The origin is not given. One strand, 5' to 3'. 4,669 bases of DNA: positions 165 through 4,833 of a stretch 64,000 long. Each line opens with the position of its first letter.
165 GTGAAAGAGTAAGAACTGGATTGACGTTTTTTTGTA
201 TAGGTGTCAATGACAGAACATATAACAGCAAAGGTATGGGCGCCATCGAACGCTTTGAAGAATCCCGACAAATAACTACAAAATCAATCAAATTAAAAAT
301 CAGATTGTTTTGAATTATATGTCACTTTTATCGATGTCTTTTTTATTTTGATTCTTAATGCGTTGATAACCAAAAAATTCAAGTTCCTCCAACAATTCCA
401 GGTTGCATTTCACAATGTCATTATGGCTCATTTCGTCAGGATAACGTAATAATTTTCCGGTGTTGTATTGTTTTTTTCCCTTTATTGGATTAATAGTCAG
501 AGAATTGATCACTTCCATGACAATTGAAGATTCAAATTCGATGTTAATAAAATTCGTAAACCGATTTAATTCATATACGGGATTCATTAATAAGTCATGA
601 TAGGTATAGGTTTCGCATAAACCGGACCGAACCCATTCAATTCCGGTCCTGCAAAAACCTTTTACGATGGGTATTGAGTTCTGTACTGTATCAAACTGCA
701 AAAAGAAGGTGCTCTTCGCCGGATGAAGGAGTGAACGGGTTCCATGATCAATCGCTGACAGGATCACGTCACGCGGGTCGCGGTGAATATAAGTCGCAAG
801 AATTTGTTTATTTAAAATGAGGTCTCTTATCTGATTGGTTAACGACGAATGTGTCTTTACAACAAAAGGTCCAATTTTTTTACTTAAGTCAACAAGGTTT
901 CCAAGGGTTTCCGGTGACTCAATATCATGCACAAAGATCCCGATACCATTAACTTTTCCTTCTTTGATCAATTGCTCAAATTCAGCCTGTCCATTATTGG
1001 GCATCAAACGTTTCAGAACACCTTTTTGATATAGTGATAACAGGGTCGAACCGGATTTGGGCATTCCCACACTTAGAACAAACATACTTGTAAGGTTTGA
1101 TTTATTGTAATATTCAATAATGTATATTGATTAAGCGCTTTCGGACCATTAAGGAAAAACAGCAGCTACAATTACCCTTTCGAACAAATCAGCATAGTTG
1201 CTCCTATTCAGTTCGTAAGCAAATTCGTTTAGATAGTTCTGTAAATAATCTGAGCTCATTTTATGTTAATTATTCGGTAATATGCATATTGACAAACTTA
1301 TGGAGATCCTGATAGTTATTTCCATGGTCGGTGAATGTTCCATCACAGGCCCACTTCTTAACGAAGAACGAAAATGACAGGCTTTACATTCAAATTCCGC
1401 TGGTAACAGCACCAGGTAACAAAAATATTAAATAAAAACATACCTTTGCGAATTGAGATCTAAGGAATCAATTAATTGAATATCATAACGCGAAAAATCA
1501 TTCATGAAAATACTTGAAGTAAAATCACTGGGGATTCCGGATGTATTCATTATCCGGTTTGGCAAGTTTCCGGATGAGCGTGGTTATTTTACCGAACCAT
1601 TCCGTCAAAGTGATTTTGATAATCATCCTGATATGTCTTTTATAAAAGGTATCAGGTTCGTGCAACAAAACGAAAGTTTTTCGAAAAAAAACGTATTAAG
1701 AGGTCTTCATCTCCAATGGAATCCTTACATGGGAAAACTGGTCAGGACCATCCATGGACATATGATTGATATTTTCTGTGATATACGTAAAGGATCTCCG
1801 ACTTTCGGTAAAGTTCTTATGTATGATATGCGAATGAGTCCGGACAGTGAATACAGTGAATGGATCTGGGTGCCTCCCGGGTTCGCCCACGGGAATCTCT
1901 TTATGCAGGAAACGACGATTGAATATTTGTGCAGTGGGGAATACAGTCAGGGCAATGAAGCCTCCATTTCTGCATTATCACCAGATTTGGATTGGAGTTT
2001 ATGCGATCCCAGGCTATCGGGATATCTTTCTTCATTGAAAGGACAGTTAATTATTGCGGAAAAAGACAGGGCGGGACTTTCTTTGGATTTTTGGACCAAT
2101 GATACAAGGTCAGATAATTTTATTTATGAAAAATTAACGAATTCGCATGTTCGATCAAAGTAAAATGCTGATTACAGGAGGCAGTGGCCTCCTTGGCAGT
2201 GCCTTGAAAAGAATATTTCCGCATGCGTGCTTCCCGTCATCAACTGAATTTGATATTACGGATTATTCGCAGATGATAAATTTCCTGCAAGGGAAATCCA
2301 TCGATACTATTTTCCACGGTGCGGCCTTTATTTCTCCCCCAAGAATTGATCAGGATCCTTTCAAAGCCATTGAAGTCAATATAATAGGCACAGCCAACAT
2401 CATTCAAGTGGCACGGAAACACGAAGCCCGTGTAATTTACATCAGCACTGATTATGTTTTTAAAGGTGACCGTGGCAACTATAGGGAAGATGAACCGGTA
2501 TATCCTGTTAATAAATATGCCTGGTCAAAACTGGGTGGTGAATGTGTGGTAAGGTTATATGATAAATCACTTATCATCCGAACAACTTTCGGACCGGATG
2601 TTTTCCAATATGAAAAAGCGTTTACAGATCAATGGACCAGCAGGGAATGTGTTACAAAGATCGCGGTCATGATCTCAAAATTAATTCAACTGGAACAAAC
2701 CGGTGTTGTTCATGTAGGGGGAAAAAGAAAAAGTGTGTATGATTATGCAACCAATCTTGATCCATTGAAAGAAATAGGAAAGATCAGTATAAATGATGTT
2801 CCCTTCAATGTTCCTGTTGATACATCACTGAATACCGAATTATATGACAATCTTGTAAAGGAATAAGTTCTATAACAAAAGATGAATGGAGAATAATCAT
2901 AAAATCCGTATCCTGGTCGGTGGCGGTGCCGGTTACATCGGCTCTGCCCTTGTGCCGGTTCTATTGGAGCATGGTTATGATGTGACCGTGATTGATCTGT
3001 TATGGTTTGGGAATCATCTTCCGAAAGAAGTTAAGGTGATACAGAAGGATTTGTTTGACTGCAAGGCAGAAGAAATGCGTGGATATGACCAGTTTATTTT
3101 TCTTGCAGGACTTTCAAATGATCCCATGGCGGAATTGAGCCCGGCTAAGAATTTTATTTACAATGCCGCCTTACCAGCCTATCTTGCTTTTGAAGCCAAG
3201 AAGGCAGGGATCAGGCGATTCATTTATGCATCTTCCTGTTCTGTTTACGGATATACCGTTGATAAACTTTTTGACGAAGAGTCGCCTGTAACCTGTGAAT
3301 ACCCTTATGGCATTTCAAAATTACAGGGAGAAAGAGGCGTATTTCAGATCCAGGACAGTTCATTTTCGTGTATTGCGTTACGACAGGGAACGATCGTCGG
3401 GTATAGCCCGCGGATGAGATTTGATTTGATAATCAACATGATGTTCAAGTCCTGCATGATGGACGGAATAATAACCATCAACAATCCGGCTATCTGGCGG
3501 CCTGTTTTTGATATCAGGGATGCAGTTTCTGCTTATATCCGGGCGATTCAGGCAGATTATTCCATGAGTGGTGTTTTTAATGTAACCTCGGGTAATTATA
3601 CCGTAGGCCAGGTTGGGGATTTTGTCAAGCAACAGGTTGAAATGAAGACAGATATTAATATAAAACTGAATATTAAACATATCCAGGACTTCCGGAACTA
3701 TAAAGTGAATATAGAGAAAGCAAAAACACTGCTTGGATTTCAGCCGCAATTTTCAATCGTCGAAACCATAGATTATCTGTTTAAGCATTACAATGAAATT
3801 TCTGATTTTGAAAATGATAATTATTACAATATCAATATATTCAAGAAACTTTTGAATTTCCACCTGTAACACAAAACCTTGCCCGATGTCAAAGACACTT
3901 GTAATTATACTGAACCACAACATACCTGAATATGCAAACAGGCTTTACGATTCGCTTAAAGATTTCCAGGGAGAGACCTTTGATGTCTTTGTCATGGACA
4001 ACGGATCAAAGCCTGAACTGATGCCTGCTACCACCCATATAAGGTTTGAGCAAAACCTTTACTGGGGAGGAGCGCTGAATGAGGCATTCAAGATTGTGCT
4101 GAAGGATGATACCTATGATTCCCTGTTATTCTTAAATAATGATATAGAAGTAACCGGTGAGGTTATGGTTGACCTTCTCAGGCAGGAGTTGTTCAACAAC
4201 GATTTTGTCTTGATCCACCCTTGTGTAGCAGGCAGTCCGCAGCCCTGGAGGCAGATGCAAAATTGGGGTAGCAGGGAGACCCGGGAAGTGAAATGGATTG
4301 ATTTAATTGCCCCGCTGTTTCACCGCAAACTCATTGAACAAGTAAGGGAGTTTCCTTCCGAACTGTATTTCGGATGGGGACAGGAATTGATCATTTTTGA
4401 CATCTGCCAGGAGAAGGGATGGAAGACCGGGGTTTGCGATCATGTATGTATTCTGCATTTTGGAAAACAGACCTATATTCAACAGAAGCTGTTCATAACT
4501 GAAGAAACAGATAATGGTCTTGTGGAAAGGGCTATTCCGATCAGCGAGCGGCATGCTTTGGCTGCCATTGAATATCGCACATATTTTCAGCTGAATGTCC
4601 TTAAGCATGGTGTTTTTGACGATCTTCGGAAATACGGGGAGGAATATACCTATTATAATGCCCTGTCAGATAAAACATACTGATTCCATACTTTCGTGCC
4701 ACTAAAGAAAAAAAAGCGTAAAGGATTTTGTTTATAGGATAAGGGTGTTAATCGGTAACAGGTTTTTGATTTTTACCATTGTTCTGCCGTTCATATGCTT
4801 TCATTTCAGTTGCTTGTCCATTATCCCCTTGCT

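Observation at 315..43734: ~43-kb glycan super-locus built on five GT-C-like membrane enzymes and four polyprenyl-P-sugar-synthase-like GT2s, with no recognisable Wzx/Wzy/ABC exporter or initiating PGT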

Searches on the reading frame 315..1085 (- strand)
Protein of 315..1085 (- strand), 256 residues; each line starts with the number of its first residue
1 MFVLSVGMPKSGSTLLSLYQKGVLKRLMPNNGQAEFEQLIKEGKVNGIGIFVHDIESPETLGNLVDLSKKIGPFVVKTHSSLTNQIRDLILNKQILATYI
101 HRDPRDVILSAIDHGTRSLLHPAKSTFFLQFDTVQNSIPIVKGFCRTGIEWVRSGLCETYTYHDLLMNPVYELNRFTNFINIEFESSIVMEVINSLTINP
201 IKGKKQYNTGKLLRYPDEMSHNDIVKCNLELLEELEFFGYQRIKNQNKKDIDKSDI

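Call 3: search_protein_families(library=pfam, proteins=[window:315-1085:-])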
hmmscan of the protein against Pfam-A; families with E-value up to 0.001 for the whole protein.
window:315-1085:- (256 aa): 1 family
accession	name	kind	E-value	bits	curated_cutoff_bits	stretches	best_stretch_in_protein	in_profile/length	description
PF00685.33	Sulfotransfer_1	-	3e-10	40.4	22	1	4-214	5-213/255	Sulfotransferase domain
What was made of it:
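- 315..1085 (-): Sulfotransferase, one of three; the other two lie left of the window. Pfam Sulfotransfer_1, E 3e-10 (call 3).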

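Call 12: find_encoding_contigs(protein=window:315-1085:-, flank=10000, max_places=4)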
Protein window:315-1085:- (256 aa): 14 contigs read that carry it; 3 places shown.
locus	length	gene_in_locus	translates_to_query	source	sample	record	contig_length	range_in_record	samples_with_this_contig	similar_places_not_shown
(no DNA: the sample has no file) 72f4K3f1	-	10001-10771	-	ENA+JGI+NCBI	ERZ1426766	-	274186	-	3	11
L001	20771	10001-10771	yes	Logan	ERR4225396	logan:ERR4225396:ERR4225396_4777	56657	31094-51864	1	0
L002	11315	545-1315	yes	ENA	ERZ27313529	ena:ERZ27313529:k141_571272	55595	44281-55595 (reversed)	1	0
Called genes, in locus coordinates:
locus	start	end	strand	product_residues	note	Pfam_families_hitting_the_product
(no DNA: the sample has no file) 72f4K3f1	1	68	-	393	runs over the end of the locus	PF01593:Amino_oxidase, PF13450:NAD_binding_8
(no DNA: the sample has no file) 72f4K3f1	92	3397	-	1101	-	-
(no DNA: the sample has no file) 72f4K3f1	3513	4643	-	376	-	PF00535:Glycos_transf_2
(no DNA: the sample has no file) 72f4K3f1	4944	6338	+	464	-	PF00884:Sulfatase, PF01663:Phosphodiest (faint), PF16347:SGSH_C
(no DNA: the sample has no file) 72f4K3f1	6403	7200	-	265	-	PF00535:Glycos_transf_2 (weak)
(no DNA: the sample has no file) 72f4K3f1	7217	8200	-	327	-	PF01073:3Beta_HSD (weak), PF01370:Epimerase, PF04321:RmlD_sub_bind (weak), PF16363:GDP_Man_Dehyd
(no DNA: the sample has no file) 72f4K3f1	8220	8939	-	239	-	PF01073:3Beta_HSD (faint), PF01370:Epimerase, PF04321:RmlD_sub_bind, PF02719:Polysacc_synt_2, PF16363:GDP_Man_Dehyd, PF07993:NAD_binding_4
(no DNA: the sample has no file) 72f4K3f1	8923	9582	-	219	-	PF00908:dTDP_sugar_isom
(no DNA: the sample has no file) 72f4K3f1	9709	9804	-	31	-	-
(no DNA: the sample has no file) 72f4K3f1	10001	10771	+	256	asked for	PF00685:Sulfotransfer_1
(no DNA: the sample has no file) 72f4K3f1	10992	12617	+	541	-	-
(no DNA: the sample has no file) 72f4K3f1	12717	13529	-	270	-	PF00685:Sulfotransfer_1, PF13469:Sulfotransfer_3 (weak)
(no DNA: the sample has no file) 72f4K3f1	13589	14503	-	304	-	PF00685:Sulfotransfer_1 (faint), PF13469:Sulfotransfer_3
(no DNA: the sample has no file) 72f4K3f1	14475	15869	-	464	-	PF00005:ABC_tran, PF14524:Wzt_C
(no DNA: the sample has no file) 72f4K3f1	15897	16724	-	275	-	PF01061:ABC2_membrane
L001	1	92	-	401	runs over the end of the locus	PF01593:Amino_oxidase, PF13450:NAD_binding_8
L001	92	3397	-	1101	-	-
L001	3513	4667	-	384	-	PF00535:Glycos_transf_2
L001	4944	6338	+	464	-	PF00884:Sulfatase, PF01663:Phosphodiest (faint), PF16347:SGSH_C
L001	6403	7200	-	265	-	PF00535:Glycos_transf_2 (weak)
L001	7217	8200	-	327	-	PF01073:3Beta_HSD (weak), PF01370:Epimerase, PF04321:RmlD_sub_bind (weak), PF16363:GDP_Man_Dehyd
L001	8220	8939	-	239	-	PF01073:3Beta_HSD (faint), PF01370:Epimerase, PF04321:RmlD_sub_bind, PF02719:Polysacc_synt_2, PF16363:GDP_Man_Dehyd, PF07993:NAD_binding_4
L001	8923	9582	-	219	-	PF00908:dTDP_sugar_isom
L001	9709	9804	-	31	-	-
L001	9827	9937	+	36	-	-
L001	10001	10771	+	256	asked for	PF00685:Sulfotransfer_1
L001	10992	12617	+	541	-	-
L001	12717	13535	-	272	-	PF00685:Sulfotransfer_1, PF13469:Sulfotransfer_3 (weak)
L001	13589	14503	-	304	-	PF00685:Sulfotransfer_1 (faint), PF13469:Sulfotransfer_3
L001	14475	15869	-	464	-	PF00005:ABC_tran, PF14524:Wzt_C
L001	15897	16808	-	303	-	PF01061:ABC2_membrane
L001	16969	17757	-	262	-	-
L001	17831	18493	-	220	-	-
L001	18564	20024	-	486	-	PF18962:Por_Secre_tail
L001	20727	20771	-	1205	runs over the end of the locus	PF25852:DUF6242_C (faint), PF15902:Sortilin-Vps10 (faint), PF18962:Por_Secre_tail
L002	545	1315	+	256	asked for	PF00685:Sulfotransfer_1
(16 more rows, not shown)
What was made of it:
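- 315..1085 (-): Neighbouring genes from call 12.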

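Call 75: search_protein_families(library=ncbifam, max_evalue=0.1, proteins=[L001:10992-12617:+, L001:14475-15869:-, L001:15897-16808:-, L001:16969-17757:-, L001:17831-18493:-, L001:12717-13535:-, L001:13589-14503:-])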
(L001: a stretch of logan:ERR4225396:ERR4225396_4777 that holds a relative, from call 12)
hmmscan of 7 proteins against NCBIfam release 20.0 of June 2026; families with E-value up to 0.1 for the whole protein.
L001:10992-12617:+ (541 aa): 0 families

L001:14475-15869:- (464 aa): 189 families (the best 25 are shown)
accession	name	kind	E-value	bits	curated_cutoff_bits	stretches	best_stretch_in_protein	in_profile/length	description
NF010065.0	PRK13545.1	equivalog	5.7e-77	259.6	538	1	8-246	5-240/549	teichoic acids export protein ATP-binding subunit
NF010066.0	PRK13546.1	equivalog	1.3e-73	247.6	320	1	5-244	2-238/264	teichoic acids export ABC transporter ATP-binding subunit TagH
NF050108.1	galactan_ABC_ATP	equivalog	1.8e-52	178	400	1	43-241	43-241/244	galactan export ABC transporter ATP-binding subunit Wzt/RfbE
TIGR01188.1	drrA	subfamily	1.6e-37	129.4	312.45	1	37-242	1-217/302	daunorubicin resistance ABC transporter, ATP-binding protein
TIGR04521.1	ECF_ATPase_2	equivalog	2e-30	105.8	330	2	28-93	4-69/279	energy-coupling factor transporter ATPase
NF010060.0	PRK13537.1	equivalog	5.6e-30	104.3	521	1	33-235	20-232/314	nodulation factor ABC transporter ATP-binding protein NodI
NF010059.0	PRK13536.1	equivalog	2.6e-29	102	549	1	36-235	51-260/342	nodulation factor ABC transporter ATP-binding protein NodI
TIGR01288.1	nodI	equivalog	2e-28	99.3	424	1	43-235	18-221/303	nodulation factor ABC transporter ATP-binding protein NodI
TIGR04520.1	ECF_ATPase_1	equivalog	2.3e-27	96.1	315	2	36-91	8-64/269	energy-coupling factor transporter ATPase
TIGR01186.1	proV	subfamily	4.2e-26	91.9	326.6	1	44-240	8-221/363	betaine/proline/choline family ABC transporter ATP-binding protein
NF033858.1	ABC2_perm_RbbA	equivalog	2.7e-25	88.5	1050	2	98-237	85-225/909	ribosome-associated ATPase/putative transporter RbbA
NF010156.0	PRK13635.1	equivalog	8.9e-25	87.4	392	2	39-92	17-70/279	energy-coupling factor ABC transporter ATP-binding protein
TIGR03740.1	galliderm_ABC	subfamily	1.9e-23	83.3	309.75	1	35-231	7-206/223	lantibiotic protection ABC transporter ATP-binding subunit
NF047565.1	PSM_export_PmtA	equivalog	3.5e-23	82.3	350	2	37-90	9-62/282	phenol-soluble modulin export ABC transporter ATP-binding protein PmtA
NF047568.1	PSM_export_PmtC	equivalog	8.5e-23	81.2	375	1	34-247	6-219/290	phenol-soluble modulin export ABC transporter ATP-binding protein PmtC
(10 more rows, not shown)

L001:15897-16808:- (303 aa): 3 families
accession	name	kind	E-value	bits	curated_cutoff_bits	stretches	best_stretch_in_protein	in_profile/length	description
NF050109.1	galactan_ABC_perm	equivalog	1.7e-11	44.2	380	1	38-292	8-262/272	galactan export ABC transporter permease subunit Wzm/RfbD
NF011648.0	PRK15066.1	subfamily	0.00016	21.3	225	1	67-286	18-245/257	ABC transporter permease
NF002949.0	PRK03606.1-2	equivalog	0.032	14.1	230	1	252-274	111-132/167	ureidoglycolate lyase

L001:16969-17757:- (262 aa): 0 families

L001:17831-18493:- (220 aa): 3 families
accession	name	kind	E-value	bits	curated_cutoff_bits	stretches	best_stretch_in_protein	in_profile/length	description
NF045639.1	GCX_COOH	domain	3.8e-05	23.4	26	1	65-107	7-46/49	3-coathanger stack domain-containing protein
NF050168.1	Rv1157c_Cterm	domain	0.0033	17.2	70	1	75-124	21-70/137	Rv1157c family protein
NF003040.0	PRK03946.1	equivalog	0.074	12.4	376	1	93-139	72-118/307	4-hydroxythreonine-4-phosphate dehydrogenase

L001:12717-13535:- (272 aa): 0 families

L001:13589-14503:- (304 aa): 0 families

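Call 76: search_protein_families(library=pfam, max_evalue=1, proteins=[L001:10992-12617:+, L001:16969-17757:-, L001:17831-18493:-, L001:14475-15869:-, L001:15897-16808:-])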
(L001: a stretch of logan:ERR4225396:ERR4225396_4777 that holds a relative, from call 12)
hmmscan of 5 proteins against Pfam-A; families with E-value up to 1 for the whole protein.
L001:10992-12617:+ (541 aa): 2 families
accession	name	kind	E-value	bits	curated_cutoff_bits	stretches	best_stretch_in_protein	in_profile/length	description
PF13231.12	PMT_2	-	0.0028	18.3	26.1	1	88-226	19-152/160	Dolichyl-phosphate-mannose-protein mannosyltransferase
PF13213.11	DUF4021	-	0.042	14.3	25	1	508-523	25-40/46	Protein of unknown function (DUF4021)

L001:16969-17757:- (262 aa): 4 families
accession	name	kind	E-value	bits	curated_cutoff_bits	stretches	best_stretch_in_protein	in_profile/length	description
PF07558.16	Shugoshin_N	-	0.01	16.1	30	1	225-258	12-45/45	Shugoshin N-terminal coiled-coil region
PF04977.20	DivIC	-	0.22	11.8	28.9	1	232-261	22-51/80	Septum formation initiator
PF07716.20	bZIP_2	-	0.27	11.8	22.3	0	235-262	26-53/54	Basic region leucine zipper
PF09163.16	Form-deh_trans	-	0.51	10.6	22.1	1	3-25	13-35/44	Formate dehydrogenase N, transmembrane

L001:17831-18493:- (220 aa): 1 family
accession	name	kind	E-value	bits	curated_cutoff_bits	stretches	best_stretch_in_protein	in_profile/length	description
PF19467.4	DUF6004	-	0.082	12.3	25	1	39-119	209-289/400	Family of unknown function (DUF6004)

L001:14475-15869:- (464 aa): 12 families
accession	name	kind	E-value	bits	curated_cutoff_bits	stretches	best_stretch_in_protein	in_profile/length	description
PF00005.33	ABC_tran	-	3.8e-22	79.8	25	1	45-176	1-135/137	ABC transporter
PF14524.12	Wzt_C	-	8.7e-16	58.6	30.4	1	313-445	9-142/143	Wzt C-terminal domain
PF13555.12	AAA_29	-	0.0028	17.8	27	1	49-82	16-49/61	P-loop containing region of AAA domain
PF13304.12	AAA_21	-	0.0087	16.6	27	1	58-82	2-26/304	AAA domain, putative AbiEii toxin, Type IV TA system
PF00931.28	NB-ARC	-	0.015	15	23.5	1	55-75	19-38/248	NB-ARC domain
PF20703.3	nSTAND1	-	0.018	15.1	27.1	1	31-83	5-59/379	Novel STAND NTPase 1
PF03266.21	NTPase_1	-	0.019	15.3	23.9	0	167-211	95-137/168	NTPase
PF13191.12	AAA_16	-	0.12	13.3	32.6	1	41-79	8-48/167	AAA ATPase domain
PF02463.25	SMC_N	-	0.12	12.3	40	1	56-75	25-44/220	RecF/RecN/SMC N terminal domain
PF03193.22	RsgA_GTPase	-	0.17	12.2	30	1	41-86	93-137/174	RsgA GTPase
PF13604.12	AAA_30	-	0.36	11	27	0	57-82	20-45/191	AAA domain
PF13476.12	AAA_23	-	0.91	10.6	27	1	57-77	21-41/201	AAA domain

L001:15897-16808:- (303 aa): 1 family
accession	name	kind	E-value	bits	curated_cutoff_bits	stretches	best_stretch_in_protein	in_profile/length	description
PF01061.29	ABC2_membrane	-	1.2e-12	48.2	26.9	1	54-259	3-209/211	ABC-2 type transporter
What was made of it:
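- On ABC-transporter-dependent (Wzm/Wzt) O-antigen-type pathway: TagH and Wzt models score E 1e-73 and 1.8e-52 (calls 12, 75, 76). Wzt_C: E 8.7e-16, 58.6 bits against a cut-off of 30.4, residues 313-445 (call 76).
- Wzm and Wzt (with Wzt_C) lie on the same contig just left of the window (calls 12, 75, 76). TM541 by a sub-threshold PMT_2 hit (call 76).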

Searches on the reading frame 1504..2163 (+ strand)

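Call 3: search_protein_families(library=pfam, proteins=[window:1504-2163:+])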
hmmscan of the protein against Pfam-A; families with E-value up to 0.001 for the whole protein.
window:1504-2163:+ (219 aa): 1 family
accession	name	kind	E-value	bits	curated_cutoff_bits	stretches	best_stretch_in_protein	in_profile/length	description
PF00908.23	dTDP_sugar_isom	-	1.7e-40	138.9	27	1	10-194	3-166/168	dTDP-4-dehydrorhamnose 3,5-epimerase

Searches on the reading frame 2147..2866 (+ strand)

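Call 3: search_protein_families(library=pfam, proteins=[window:2147-2866:+])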
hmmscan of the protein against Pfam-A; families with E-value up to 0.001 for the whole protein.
window:2147-2866:+ (239 aa): 6 families
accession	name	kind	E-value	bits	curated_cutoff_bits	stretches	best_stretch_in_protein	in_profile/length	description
PF04321.23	RmlD_sub_bind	-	1.6e-29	103.3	27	1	6-147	2-149/287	RmlD substrate binding domain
PF01370.27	Epimerase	-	6.1e-19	68.8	20.9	1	7-141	1-159/240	NAD dependent epimerase/dehydratase family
PF16363.11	GDP_Man_Dehyd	-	2.5e-18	67.1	27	1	34-159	58-187/332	GDP-mannose 4,6 dehydratase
PF02719.21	Polysacc_synt_2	-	1.9e-12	47.5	20.2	1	36-103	62-130/293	Polysaccharide biosynthesis protein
PF07993.18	NAD_binding_4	-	8.4e-09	35.4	20.1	1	50-139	87-192/258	Male sterility protein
PF01073.25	3Beta_HSD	-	1.9e-05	24.3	22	1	34-106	51-122/280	3-beta hydroxysteroid dehydrogenase/isomerase family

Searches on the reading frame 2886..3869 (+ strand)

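Call 3: search_protein_families(library=pfam, proteins=[window:2886-3869:+])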
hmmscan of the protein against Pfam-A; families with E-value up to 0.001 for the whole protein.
window:2886-3869:+ (327 aa): 6 families
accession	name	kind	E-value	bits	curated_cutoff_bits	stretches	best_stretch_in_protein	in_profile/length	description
PF01370.27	Epimerase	-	1.8e-27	96.8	20.9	1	9-233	1-239/240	NAD dependent epimerase/dehydratase family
PF16363.11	GDP_Man_Dehyd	-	2.6e-17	63.7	27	1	10-295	1-329/332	GDP-mannose 4,6 dehydratase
PF04321.23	RmlD_sub_bind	-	2.9e-07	30.3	27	1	8-174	2-155/287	RmlD substrate binding domain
PF01073.25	3Beta_HSD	-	1.9e-06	27.6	22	1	10-185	1-196/280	3-beta hydroxysteroid dehydrogenase/isomerase family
PF13460.12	NAD_binding_10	-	0.00011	22.6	27.2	1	13-122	1-103/184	NAD(P)H-binding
PF05368.20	NmrA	-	0.00011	22.4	27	0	7-35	3-31/298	NmrA-like family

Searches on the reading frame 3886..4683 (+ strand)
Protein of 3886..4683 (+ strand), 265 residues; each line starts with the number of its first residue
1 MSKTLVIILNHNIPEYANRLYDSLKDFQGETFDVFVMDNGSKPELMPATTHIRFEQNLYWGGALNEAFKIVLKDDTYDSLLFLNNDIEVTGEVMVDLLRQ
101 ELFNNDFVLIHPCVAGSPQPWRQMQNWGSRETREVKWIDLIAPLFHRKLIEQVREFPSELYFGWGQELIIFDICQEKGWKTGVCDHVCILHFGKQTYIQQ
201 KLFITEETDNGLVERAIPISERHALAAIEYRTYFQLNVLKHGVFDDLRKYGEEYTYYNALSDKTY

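Call 3: search_protein_families(library=pfam, proteins=[window:3886-4683:+])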
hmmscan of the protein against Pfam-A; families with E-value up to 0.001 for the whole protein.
window:3886-4683:+ (265 aa): 1 family
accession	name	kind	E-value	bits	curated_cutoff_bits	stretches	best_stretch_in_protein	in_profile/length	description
PF00535.33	Glycos_transf_2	-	7.4e-07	29.7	23.3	1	6-109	2-110/168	Glycosyl transferase family 2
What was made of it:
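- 3886..4683 (+): GT2 glycosyltransferase (265 aa, soluble). Pfam Glycos_transf_2, E 7e-07 (call 3).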

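Call 30: search_protein_families(library=ncbifam, max_evalue=0.00001, proteins=[window:3886-4683:+])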
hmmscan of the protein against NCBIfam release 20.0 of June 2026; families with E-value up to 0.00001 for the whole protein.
window:3886-4683:+ (265 aa): 0 families
